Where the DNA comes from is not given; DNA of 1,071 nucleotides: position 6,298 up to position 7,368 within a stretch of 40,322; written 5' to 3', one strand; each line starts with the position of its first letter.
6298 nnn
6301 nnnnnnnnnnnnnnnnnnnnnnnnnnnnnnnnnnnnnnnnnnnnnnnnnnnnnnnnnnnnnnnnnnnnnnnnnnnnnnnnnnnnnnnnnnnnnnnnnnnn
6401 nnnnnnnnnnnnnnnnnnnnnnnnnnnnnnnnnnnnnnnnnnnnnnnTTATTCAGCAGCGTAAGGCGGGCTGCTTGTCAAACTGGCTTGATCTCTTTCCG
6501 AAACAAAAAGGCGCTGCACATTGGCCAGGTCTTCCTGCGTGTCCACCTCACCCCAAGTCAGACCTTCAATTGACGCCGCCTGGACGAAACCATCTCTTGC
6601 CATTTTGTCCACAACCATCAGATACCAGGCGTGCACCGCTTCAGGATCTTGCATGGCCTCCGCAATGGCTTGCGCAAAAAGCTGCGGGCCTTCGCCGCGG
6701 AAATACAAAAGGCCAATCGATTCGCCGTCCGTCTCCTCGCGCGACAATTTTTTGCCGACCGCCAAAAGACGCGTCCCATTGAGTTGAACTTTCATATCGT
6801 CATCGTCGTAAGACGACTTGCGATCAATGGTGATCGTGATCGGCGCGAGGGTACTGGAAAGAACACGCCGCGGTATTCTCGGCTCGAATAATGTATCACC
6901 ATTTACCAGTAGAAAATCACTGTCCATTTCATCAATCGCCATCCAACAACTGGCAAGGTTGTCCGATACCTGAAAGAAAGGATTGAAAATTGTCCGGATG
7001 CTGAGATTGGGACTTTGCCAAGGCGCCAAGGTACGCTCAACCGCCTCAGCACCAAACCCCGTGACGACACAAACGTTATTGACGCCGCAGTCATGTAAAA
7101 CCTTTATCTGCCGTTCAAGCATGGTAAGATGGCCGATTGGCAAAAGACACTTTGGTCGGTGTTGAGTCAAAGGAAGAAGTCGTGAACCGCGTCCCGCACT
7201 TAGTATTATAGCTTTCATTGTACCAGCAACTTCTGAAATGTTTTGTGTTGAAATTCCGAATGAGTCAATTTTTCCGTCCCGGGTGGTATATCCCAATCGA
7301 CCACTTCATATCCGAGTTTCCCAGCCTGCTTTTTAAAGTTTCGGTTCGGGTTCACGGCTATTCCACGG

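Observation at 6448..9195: CDP-alcohol phosphatidyltransferase - HAD-IB phosphatase - LicC-like cytidylyltransferase operon: head-group module of unknown alcohol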

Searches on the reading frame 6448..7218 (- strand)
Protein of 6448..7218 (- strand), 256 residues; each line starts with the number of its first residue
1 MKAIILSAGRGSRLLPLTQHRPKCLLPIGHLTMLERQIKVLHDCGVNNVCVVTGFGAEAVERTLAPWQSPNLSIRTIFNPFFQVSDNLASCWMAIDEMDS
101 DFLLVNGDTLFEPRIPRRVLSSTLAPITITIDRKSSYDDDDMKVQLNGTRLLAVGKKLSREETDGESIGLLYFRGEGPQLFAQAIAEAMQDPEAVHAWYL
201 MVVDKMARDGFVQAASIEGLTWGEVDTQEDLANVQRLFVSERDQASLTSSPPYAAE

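Call 4: search_protein_families(library=pfam, proteins=[window:6448-7218:-], max_evalue=0.01)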
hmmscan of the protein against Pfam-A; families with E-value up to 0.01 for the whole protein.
window:6448-7218:- (256 aa): 2 families
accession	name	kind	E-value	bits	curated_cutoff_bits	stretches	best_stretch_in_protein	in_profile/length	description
PF00483.29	NTP_transferase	-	2.6e-11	44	21.2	1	2-113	1-115/245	Nucleotidyl transferase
PF12804.13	NTP_transf_3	-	5.8e-11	43.3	27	1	3-121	1-109/160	MobA-like NTP transferase domain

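Call 5: search_protein_families(library=ncbifam, proteins=[window:6448-7218:-], max_evalue=0.01)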
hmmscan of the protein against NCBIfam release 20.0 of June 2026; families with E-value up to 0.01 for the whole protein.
window:6448-7218:- (256 aa): 36 families (the best 25 are shown)
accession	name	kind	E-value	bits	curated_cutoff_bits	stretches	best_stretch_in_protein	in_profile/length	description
TIGR03992.1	Arch_glmU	subfamily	4.7e-20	71.8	292.1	1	1-164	1-159/393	bifunctional sugar-1-phosphate nucleotidylyltransferase/acetyltransferase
NF041135.1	IPPtranDIPPsyn_Thcocales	equivalog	1.9e-18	66.7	580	1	1-241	1-220/419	bifunctional L-myo-inositol-1-phosphate cytidylyltransferase/CDP-L-myo-inositol myo-inositolphosphotransferase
NF041313.1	UDPGP_AglF_Halo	equivalog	3.4e-14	52.9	400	1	1-115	1-112/234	UTP--glucose-1-phosphate uridylyltransferase AglF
NF045761.1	NAMPUrTaseMurU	equivalog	4.6e-14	52.8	250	1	1-110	1-109/226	N-acetylmuramate alpha-1-phosphate uridylyltransferase MurU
NF045665.1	NTPtran_DVU1551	equivalog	7.7e-12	44.9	315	1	1-101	1-90/359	DVU_1551 family NTP transferase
NF041173.1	Sug_nt_acttase_Thmprot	equivalog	1.3e-11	44.2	600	1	1-130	1-128/405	bifunctional sugar-1-phosphate nucleotidylyltransferase/acetyltransferase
TIGR01208.1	rmlA_long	equivalog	2.3e-10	39.9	320.25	1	2-240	1-236/353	glucose-1-phosphate thymidylyltransferase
NF052502.1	man1P_GTase_Rv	exception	5.7e-10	38.6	440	1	2-78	2-78/352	mannose-1-phosphate guanylyltransferase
NF010933.0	PRK14353.1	equivalog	2.5e-08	33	505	1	2-109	7-109/453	bifunctional UDP-N-acetylglucosamine diphosphorylase/glucosamine-1-phosphate N-acetyltransferase GlmU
TIGR01173.1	glmU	equivalog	8.2e-08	31.5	366.85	1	1-109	1-102/452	bifunctional UDP-N-acetylglucosamine diphosphorylase/glucosamine-1-phosphate N-acetyltransferase GlmU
NF038362.1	Sden_1164_fam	equivalog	1.2e-07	31.5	300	1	3-197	4-208/266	Sden_1164 family protein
TIGR01099.1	galU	equivalog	4.4e-07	29.7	326.8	1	1-61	2-62/261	UTP--glucose-1-phosphate uridylyltransferase GalU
NF010938.0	PRK14358.1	equivalog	5.7e-07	28.4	500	1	3-109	10-109/481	bifunctional N-acetylglucosamine-1-phosphate uridyltransferase/glucosamine-1-phosphate acetyltransferase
NF010934.1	PRK14354.1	equivalog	1.7e-06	26.8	450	1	3-65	2-61/447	bifunctional UDP-N-acetylglucosamine diphosphorylase/glucosamine-1-phosphate N-acetyltransferase GlmU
NF010940.0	PRK14360.1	equivalog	4.3e-06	25.5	602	1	4-109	5-104/452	bifunctional UDP-N-acetylglucosamine diphosphorylase/glucosamine-1-phosphate N-acetyltransferase GlmU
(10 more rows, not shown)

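Call 13: search_solved_structures(query=window:6448-7218:-, max_evalue=0.01, show_alignments=2)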
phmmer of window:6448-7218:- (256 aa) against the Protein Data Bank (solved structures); distinct sequences matched with E-value up to 0.01: 43.
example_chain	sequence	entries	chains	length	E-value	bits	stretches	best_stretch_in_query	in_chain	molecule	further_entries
1jyk_A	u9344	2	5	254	2e-12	50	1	1-123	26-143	CTP:phosphocholine Cytidylyltransferase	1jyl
4y7t_A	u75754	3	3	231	1.8e-10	43.6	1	1-112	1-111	Nucleotidyl transferase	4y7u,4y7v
8hhd_A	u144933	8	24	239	3.1e-10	42.8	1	1-145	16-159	Nucleotidyl transferase | N-acetylmuramate alpha-1-phosphate uridylyltransferase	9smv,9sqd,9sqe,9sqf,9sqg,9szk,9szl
5z09_A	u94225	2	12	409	1.7e-08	37.1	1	1-62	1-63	Dual sugar-1-phosphate nucleotidylyltransferase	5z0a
2ggo_A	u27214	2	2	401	2.8e-08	36.4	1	1-54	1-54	401aa long hypothetical glucose-1-phosphate thymidylyltransferase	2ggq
7whr_B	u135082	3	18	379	5.7e-07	32.1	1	1-108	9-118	Nucleotidyl transferase family protein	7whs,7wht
3hl3_A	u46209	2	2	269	1.4e-06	30.8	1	1-55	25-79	Glucose-1-phosphate thymidylyltransferase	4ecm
6i3m_G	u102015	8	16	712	1.6e-06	30.6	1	2-111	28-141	Translation initiation factor eIF-2B subunit epsilon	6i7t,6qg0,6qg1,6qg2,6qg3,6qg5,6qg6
5b04_I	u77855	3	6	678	3.8e-06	29.4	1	2-111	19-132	Probable translation initiation factor eIF-2B subunit epsilon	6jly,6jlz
7d72_K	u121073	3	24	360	1.9e-05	27.1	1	1-79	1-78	Mannose-1-phosphate guanyltransferase beta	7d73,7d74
8x7s_B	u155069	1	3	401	6.4e-05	25.4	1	1-78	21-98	UTP--glucose-1-phosphate uridylyltransferase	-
6plj_A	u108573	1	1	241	0.00014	24.3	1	2-66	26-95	nucleotidyl transferase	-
9xuk_B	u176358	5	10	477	0.00014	24.3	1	3-67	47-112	Glucose-1-phosphate adenylyltransferase large subunit 1, chloroplastic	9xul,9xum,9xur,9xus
4ho0_A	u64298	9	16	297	0.00026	23.4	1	1-111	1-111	Glucose-1-phosphate thymidylyltransferase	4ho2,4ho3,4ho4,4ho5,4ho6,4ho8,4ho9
7o2n_A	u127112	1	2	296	0.00027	23.3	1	2-61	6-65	Probable UTP--glucose-1-phosphate uridylyltransferase YngB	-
4mnd_A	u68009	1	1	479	0.0032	19.9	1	1-241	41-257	CTP L-myo-inositol-1-phosphate cytidylyltransferase/CDP-L-myo-inositol myo-inositolphospho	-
2xme_A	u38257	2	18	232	0.0043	19.4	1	1-236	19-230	CTP-INOSITOL-1-PHOSPHATE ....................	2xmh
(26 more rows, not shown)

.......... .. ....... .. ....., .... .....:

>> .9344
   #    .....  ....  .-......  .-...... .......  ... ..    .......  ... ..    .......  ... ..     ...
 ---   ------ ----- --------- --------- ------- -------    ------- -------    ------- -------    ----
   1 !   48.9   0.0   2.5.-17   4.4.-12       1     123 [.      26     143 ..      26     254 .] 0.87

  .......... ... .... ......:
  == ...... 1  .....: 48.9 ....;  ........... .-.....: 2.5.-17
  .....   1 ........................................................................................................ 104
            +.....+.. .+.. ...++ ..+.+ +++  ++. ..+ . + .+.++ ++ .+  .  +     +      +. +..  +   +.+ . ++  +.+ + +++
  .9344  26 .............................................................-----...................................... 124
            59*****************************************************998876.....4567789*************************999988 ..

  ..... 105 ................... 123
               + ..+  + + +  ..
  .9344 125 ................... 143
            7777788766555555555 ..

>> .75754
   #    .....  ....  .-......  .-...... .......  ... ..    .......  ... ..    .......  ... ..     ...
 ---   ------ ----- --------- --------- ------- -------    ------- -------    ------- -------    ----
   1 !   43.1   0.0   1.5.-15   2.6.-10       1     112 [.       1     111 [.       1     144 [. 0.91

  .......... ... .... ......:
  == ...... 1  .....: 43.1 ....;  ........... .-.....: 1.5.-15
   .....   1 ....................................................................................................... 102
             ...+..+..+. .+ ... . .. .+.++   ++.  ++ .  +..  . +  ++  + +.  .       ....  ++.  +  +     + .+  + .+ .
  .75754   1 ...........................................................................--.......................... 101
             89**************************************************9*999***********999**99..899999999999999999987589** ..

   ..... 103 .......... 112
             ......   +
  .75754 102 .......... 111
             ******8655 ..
